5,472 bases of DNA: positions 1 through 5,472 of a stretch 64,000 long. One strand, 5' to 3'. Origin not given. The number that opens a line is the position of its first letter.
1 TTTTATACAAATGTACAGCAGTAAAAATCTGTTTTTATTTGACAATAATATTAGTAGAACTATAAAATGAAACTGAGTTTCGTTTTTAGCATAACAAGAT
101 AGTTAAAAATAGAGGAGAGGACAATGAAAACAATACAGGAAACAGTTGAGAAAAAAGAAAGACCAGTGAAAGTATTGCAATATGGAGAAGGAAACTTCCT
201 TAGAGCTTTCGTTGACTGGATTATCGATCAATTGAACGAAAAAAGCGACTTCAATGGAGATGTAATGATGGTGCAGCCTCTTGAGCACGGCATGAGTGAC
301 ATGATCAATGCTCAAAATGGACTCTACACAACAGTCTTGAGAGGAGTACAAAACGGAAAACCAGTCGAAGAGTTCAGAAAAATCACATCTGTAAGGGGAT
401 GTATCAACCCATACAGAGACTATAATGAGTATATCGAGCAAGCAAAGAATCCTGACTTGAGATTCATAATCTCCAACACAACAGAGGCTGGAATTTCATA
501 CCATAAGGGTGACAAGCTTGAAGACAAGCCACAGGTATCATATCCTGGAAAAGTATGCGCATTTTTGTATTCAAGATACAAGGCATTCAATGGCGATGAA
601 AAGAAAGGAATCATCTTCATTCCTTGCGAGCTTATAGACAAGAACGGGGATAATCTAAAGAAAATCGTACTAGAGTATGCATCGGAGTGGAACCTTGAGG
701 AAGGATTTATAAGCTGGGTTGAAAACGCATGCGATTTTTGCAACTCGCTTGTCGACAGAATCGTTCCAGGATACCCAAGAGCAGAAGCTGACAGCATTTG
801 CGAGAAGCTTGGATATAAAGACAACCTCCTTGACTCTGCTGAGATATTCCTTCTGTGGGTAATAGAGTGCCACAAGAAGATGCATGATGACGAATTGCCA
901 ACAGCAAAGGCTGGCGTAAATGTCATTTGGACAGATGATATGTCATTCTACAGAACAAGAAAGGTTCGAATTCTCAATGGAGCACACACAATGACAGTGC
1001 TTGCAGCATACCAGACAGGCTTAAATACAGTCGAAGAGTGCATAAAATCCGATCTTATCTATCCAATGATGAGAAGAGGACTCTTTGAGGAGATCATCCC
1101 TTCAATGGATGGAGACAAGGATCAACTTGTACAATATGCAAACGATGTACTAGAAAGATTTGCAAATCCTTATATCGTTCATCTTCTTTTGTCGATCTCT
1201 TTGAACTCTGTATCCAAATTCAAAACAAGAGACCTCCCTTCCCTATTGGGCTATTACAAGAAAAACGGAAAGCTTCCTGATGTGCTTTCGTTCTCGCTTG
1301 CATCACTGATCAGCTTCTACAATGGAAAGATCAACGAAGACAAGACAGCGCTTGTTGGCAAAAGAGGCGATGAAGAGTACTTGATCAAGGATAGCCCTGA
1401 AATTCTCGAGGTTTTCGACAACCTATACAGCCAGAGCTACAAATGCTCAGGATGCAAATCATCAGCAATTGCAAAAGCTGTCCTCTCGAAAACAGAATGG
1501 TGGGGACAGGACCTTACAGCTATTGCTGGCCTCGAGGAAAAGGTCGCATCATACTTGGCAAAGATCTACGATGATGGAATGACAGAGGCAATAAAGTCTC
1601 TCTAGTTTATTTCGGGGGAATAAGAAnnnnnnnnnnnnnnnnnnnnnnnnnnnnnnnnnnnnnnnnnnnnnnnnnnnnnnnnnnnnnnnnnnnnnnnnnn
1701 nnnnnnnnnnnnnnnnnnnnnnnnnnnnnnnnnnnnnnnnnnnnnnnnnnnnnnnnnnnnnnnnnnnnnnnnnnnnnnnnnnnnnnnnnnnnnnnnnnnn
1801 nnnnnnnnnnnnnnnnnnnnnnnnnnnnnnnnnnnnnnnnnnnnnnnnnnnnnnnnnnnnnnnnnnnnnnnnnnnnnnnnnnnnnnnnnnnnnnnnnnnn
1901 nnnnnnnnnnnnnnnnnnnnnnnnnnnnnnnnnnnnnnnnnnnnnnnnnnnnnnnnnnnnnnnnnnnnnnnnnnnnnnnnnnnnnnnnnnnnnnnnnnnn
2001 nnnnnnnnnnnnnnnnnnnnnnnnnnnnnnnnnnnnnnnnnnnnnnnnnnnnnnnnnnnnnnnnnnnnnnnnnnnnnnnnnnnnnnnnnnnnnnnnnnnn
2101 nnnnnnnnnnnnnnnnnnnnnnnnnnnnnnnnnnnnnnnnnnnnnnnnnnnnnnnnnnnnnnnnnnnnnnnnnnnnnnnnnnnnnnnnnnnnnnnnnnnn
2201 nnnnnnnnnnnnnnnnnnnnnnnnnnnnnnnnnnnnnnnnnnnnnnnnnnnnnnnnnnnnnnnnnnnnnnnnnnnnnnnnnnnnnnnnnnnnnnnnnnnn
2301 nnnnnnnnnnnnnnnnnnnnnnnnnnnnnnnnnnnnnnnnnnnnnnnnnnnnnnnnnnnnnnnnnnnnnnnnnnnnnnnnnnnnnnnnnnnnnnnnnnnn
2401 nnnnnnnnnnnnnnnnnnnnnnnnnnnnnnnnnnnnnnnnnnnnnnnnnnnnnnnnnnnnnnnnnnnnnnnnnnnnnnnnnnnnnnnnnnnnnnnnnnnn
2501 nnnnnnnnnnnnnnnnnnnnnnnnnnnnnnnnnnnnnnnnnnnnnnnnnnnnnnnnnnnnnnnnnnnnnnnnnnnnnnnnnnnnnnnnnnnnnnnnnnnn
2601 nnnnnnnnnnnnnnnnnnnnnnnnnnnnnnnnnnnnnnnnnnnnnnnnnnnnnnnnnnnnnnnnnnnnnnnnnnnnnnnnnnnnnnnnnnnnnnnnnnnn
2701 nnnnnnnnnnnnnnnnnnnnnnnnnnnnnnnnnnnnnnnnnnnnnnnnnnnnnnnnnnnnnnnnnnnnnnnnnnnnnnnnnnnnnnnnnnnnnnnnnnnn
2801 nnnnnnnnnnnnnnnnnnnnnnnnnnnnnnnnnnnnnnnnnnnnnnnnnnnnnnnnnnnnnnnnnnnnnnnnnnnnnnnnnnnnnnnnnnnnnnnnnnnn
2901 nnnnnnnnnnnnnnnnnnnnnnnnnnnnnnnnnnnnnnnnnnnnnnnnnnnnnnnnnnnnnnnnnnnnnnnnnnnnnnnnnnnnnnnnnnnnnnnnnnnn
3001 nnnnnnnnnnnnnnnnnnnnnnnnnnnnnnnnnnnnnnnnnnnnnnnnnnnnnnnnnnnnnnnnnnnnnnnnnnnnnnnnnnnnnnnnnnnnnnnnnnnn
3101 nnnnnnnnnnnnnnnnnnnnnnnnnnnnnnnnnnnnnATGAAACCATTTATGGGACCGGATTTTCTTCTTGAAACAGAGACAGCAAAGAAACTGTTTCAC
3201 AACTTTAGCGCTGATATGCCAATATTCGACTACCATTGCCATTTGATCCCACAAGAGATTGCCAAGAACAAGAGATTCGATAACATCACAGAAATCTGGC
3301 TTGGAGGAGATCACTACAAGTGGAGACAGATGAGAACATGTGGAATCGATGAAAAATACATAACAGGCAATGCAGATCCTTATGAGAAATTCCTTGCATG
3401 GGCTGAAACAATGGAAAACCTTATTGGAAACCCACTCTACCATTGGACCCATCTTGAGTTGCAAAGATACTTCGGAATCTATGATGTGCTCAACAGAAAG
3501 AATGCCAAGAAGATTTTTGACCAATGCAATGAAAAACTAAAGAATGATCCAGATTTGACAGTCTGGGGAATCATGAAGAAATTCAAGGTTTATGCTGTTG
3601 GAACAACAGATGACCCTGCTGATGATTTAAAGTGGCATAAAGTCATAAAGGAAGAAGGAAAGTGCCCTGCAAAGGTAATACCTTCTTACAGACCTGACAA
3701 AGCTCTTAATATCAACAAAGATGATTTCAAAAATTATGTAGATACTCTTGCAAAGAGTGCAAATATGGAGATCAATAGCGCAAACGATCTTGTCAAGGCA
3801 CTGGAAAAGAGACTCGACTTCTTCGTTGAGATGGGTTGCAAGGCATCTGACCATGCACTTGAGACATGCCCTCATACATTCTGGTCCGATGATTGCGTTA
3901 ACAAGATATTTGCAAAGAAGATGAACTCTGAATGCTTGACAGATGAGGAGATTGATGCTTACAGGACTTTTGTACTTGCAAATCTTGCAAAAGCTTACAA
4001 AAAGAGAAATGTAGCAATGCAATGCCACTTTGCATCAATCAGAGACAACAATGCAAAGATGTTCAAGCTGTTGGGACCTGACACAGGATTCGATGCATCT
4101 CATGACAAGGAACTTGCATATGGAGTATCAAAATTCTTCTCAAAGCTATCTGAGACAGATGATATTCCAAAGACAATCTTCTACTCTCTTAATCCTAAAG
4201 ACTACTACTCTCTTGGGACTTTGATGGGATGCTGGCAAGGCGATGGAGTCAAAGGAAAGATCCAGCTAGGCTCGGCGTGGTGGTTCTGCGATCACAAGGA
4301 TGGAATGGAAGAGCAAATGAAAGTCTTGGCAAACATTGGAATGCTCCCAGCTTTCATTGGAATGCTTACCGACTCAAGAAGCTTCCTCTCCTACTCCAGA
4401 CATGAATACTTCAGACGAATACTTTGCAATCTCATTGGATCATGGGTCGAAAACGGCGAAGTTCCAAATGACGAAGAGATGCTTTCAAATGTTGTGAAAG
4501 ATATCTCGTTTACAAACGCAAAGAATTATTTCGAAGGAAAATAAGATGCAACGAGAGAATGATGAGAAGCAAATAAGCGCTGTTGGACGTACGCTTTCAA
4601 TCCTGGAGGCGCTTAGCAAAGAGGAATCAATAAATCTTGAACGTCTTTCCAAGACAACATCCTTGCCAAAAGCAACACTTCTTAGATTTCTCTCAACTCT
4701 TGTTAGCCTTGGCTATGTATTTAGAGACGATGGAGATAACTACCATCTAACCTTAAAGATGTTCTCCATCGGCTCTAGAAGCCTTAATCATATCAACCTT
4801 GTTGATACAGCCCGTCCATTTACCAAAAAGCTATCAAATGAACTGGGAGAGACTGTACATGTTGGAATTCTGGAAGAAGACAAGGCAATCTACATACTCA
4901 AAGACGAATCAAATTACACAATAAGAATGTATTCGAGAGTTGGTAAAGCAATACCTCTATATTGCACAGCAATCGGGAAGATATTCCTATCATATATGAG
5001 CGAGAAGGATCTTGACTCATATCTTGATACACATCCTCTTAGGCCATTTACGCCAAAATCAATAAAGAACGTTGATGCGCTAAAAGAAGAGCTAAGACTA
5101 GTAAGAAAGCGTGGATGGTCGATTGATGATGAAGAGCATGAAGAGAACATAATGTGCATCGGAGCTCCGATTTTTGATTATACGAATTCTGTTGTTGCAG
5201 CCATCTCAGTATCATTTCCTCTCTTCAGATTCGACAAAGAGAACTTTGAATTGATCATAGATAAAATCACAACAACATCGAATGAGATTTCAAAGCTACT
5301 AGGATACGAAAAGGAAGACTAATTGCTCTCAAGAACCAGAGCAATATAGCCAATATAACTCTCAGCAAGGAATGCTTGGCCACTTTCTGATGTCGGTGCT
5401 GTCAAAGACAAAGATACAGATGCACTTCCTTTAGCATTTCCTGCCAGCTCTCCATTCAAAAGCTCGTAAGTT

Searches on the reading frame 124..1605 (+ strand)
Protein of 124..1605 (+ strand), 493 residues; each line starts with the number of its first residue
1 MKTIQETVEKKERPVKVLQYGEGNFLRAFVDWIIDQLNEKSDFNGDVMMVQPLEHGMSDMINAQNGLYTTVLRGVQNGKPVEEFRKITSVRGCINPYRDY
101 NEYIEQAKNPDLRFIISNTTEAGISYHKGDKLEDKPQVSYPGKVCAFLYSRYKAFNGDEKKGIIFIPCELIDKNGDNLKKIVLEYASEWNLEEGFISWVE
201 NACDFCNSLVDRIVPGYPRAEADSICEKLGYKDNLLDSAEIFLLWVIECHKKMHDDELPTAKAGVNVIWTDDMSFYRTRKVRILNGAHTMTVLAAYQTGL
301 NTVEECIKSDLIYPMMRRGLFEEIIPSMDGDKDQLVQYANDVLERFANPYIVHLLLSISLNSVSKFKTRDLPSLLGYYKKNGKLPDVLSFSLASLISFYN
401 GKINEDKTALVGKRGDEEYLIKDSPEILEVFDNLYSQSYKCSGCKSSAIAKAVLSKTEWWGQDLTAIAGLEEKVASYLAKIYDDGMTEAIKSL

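Call 42: search_protein_families(library=pfam, max_evalue=0.1, proteins=[window:124-1605:+])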
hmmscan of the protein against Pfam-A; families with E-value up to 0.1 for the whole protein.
window:124-1605:+ (493 aa): 2 families
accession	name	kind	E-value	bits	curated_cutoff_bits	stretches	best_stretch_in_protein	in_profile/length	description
PF01232.29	Mannitol_dh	-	1.7e-36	126.5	27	1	16-251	2-189/199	Mannitol dehydrogenase Rossmann domain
PF08125.19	Mannitol_dh_C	-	1.5e-28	100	30.7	1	273-481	2-189/190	Mannitol dehydrogenase C-terminal domain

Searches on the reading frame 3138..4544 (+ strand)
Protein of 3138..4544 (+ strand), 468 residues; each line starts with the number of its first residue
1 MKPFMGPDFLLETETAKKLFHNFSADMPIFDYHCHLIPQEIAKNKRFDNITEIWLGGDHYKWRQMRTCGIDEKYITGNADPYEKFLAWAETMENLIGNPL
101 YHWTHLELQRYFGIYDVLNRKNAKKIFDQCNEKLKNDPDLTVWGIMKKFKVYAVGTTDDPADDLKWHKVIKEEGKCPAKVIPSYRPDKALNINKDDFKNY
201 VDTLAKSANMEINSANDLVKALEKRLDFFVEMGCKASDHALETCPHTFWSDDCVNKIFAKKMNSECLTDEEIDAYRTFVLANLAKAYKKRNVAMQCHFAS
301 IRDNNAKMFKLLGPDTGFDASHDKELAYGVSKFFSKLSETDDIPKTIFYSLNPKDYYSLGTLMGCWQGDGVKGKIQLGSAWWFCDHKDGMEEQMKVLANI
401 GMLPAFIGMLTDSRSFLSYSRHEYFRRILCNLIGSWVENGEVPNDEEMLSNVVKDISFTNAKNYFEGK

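Call 42: search_protein_families(library=pfam, max_evalue=0.1, proteins=[window:3138-4544:+])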
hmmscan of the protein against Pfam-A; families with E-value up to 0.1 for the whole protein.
window:3138-4544:+ (468 aa): 1 family
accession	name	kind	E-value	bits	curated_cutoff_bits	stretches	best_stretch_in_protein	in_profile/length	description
PF02614.20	UxaC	-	1.6e-202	673.9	25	1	1-465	1-464/464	Glucuronate isomerase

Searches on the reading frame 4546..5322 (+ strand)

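Call 42: search_protein_families(library=pfam, max_evalue=0.1, proteins=[window:4546-5322:+])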
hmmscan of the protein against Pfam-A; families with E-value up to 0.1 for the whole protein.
window:4546-5322:+ (258 aa): 8 families
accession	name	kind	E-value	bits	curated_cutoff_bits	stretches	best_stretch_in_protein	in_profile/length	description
PF01614.24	IclR_C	-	7.2e-57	192.2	24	1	79-250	3-174/174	Bacterial transcriptional regulator IclR C-terminal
PF09339.16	HTH_IclR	-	2.9e-10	40.2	22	1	12-61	1-51/52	IclR helix-turn-helix domain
PF25213.1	HVO_A0261_N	-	0.00032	20.9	35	1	15-69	12-64/86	HVO_A0261 N-terminal domain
PF13412.12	HTH_24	-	0.00067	19.6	21.9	1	17-58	6-47/48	Winged helix-turn-helix DNA-binding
PF02082.26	Rrf2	-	0.016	15.8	30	1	12-64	7-59/132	Iron-dependent Transcriptional regulator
PF05584.17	Sulfolobus_pRN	-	0.045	14.2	20.8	1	18-60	9-50/72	Sulfolobus plasmid regulatory protein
PF01978.25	TrmB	-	0.057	13.7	25.6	0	20-64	14-58/68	Sugar-specific transcriptional regulator TrmB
PF13601.12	HTH_34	-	0.099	13.2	27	0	17-61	3-47/80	Winged helix DNA-binding domain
